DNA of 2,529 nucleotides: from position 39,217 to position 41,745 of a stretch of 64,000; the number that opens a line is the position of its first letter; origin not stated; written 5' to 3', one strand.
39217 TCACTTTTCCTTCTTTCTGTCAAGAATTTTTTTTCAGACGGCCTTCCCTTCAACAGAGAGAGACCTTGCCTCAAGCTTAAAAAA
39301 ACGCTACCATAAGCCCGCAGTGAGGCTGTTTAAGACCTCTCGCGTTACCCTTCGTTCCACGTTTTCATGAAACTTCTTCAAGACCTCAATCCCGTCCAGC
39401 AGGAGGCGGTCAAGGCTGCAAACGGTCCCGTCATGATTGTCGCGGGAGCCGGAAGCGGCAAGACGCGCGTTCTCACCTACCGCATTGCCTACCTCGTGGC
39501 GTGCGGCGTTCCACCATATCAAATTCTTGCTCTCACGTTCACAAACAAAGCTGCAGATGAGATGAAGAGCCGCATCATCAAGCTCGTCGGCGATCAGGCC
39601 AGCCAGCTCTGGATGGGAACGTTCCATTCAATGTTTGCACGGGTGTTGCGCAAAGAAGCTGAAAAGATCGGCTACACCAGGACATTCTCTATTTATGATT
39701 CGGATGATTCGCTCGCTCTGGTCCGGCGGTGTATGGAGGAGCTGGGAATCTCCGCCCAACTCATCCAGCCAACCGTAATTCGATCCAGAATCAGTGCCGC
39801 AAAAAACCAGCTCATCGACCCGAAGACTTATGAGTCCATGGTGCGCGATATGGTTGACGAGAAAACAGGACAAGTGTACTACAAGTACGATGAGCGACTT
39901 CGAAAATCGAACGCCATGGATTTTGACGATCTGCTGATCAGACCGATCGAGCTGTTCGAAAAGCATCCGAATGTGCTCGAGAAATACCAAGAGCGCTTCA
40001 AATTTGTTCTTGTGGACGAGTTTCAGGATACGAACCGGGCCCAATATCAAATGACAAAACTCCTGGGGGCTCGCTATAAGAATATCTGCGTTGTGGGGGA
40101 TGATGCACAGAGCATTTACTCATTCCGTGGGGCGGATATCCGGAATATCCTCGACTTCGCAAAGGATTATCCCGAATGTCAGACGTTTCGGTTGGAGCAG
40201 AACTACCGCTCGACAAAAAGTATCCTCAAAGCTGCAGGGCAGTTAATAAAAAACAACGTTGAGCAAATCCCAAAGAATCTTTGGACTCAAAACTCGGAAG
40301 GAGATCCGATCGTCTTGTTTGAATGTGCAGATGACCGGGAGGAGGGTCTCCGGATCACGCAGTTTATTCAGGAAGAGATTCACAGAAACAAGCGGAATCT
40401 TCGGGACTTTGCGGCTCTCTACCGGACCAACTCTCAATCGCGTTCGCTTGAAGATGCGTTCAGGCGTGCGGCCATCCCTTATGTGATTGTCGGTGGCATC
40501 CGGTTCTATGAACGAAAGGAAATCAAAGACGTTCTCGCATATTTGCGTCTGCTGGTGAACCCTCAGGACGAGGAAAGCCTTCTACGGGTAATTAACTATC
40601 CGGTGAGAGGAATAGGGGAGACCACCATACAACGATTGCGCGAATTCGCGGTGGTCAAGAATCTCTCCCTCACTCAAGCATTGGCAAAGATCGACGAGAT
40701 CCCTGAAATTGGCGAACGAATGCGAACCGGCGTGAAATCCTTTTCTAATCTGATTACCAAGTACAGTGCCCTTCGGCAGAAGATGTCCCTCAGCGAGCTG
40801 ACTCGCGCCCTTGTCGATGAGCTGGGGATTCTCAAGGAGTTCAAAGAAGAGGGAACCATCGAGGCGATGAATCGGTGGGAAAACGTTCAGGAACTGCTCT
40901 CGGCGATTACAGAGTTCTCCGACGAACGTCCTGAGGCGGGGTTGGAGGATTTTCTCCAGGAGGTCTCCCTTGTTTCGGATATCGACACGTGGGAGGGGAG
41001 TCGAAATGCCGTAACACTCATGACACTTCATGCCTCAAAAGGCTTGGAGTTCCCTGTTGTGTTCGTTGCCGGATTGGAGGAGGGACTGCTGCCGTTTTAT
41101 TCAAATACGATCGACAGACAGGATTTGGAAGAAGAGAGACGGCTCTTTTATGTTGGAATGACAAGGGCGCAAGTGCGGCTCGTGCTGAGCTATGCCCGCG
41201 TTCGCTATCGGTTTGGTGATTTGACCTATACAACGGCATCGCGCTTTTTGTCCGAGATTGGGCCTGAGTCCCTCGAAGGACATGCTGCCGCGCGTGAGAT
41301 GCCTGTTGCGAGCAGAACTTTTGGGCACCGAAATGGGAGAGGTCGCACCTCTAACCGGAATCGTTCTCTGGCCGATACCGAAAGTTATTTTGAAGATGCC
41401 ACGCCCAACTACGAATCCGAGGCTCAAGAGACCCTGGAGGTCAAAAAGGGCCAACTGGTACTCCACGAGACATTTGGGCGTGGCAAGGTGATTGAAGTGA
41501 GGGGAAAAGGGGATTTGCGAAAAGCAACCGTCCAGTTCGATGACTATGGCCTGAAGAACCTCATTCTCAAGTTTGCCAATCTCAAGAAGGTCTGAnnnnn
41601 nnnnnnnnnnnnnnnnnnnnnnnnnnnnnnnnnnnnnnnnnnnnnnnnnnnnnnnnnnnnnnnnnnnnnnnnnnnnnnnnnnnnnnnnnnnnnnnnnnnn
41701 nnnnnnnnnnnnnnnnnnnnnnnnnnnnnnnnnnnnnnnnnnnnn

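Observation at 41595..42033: Small unknown protein translationally coupled to bshA, with its stop abutting the uvrD stop on the opposite strand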

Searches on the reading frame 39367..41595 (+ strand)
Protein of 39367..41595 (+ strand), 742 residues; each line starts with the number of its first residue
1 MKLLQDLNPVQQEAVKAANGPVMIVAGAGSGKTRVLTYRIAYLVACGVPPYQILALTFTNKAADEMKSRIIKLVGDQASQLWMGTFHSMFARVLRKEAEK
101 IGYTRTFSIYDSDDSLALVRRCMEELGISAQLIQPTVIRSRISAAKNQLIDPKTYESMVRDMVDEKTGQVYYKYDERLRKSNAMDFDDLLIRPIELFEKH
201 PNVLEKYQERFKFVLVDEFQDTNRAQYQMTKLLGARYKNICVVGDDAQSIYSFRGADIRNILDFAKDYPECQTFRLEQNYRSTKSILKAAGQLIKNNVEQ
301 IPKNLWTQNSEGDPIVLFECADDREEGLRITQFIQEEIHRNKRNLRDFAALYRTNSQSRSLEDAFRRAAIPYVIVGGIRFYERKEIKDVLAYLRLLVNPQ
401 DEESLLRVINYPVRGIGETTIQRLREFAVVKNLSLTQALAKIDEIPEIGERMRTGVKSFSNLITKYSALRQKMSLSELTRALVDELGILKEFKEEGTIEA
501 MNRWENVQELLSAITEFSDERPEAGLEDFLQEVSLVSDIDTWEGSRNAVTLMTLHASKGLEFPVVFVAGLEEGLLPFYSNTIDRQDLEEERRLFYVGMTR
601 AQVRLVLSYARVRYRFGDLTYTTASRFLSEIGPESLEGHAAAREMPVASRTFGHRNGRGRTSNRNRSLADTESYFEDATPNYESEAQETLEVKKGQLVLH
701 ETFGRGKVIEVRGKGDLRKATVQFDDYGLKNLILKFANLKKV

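Call 3: search_protein_families(library=pfam, proteins=[window:39367-41595:+], max_evalue=1)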
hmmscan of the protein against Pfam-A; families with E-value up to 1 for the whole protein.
window:39367-41595:+ (742 aa): 11 families
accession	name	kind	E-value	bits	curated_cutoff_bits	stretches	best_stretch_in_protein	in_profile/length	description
PF00580.27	UvrD-helicase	-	3e-90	303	23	1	7-269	1-271/271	UvrD/REP helicase N-terminal domain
PF13361.12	UvrD_C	-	5.1e-78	263.4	25.6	1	275-611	2-349/350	UvrD-like helicase C-terminal domain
PF13245.12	AAA_19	-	2e-22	80.2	25.1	1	11-254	1-134/134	AAA domain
PF13538.12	UvrD_C_2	-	1.2e-09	38.3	27.4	1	549-607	2-51/52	UvrD-like helicase C-terminal domain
PF13604.12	AAA_30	-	6.4e-08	33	27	2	7-69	2-65/191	AAA domain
PF21196.3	PcrA_UvrD_tudor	-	8.6e-08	32.3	23.9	1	695-741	2-48/48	PcrA/UvrD tudor domain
PF01443.25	Viral_helicase1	-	0.00028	21.2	21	0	209-260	58-113/228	Viral superfamily 1 RNA helicase core domain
PF13401.12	AAA_22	-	0.0019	19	27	0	20-44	6-30/130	AAA domain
PF00270.35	DEAD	-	0.012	15.8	26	1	8-75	1-70/167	DEAD/DEAH box helicase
PF04851.21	ResIII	-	0.04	14.3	22.5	1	7-85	4-91/164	Type III restriction enzyme, res subunit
PF12826.13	HHH_2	-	0.11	13.1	27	0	413-459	8-54/64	Helix-hairpin-helix motif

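Call 4: search_protein_families(library=ncbifam, proteins=[window:39367-41595:+], max_evalue=1)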
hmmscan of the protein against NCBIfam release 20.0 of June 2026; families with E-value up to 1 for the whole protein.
window:39367-41595:+ (742 aa): 19 families
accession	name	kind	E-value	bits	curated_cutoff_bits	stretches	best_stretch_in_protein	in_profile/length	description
TIGR01073.1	pcrA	equivalog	7.4e-257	854.4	911.2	1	3-739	1-724/725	DNA helicase PcrA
NF008743.0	PRK11773.1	equivalog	1.8e-207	691.1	965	1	2-742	5-720/720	DNA helicase II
TIGR01075.1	uvrD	equivalog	4.9e-197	656.5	1144.45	1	3-739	1-714/715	DNA helicase II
TIGR01074.1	rep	equivalog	4.4e-193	643.2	951.45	1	7-640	2-642/668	DNA helicase Rep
NF008172.0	PRK10919.1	equivalog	6.8e-145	483.9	1168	1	7-640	3-642/673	DNA helicase Rep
TIGR02785.1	addA_Gpos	equivalog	2.7e-58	197.8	707.65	4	343-571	574-806/1234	helicase-exonuclease AddAB subunit AddA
NF008276.0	PRK11054.1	equivalog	1.1e-47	163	543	3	170-309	395-531/684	DNA helicase IV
TIGR00609.1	recB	equivalog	4e-47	161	696.05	3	175-299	334-460/1175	exodeoxyribonuclease V subunit beta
TIGR02784.1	addA_alphas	equivalog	8.8e-41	140.2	860.75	4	169-296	346-495/1138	double-strand break repair helicase AddA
NF010485.0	PRK13909.1-2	equivalog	5.3e-39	134.1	650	2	176-567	293-629/909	RecB-like helicase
NF010487.0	PRK13909.1-4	equivalog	2.7e-36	125.2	759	3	176-395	290-525/924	RecB-like helicase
NF008128.0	PRK10876.1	equivalog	3.6e-18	64.7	1697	2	175-296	340-463/1181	exodeoxyribonuclease V subunit beta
NF010484.0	PRK13909.1-1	equivalog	6.3e-15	54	1074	2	24-72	10-58/945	RecB-like helicase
NF010486.0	PRK13909.1-3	equivalog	8.1e-14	50.6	1109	2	24-73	10-59/921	RecB-like helicase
NF041464.1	HelD_BACSU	equivalog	1.1e-13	50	419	1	206-367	542-695/779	RNA polymerase recycling motor HelD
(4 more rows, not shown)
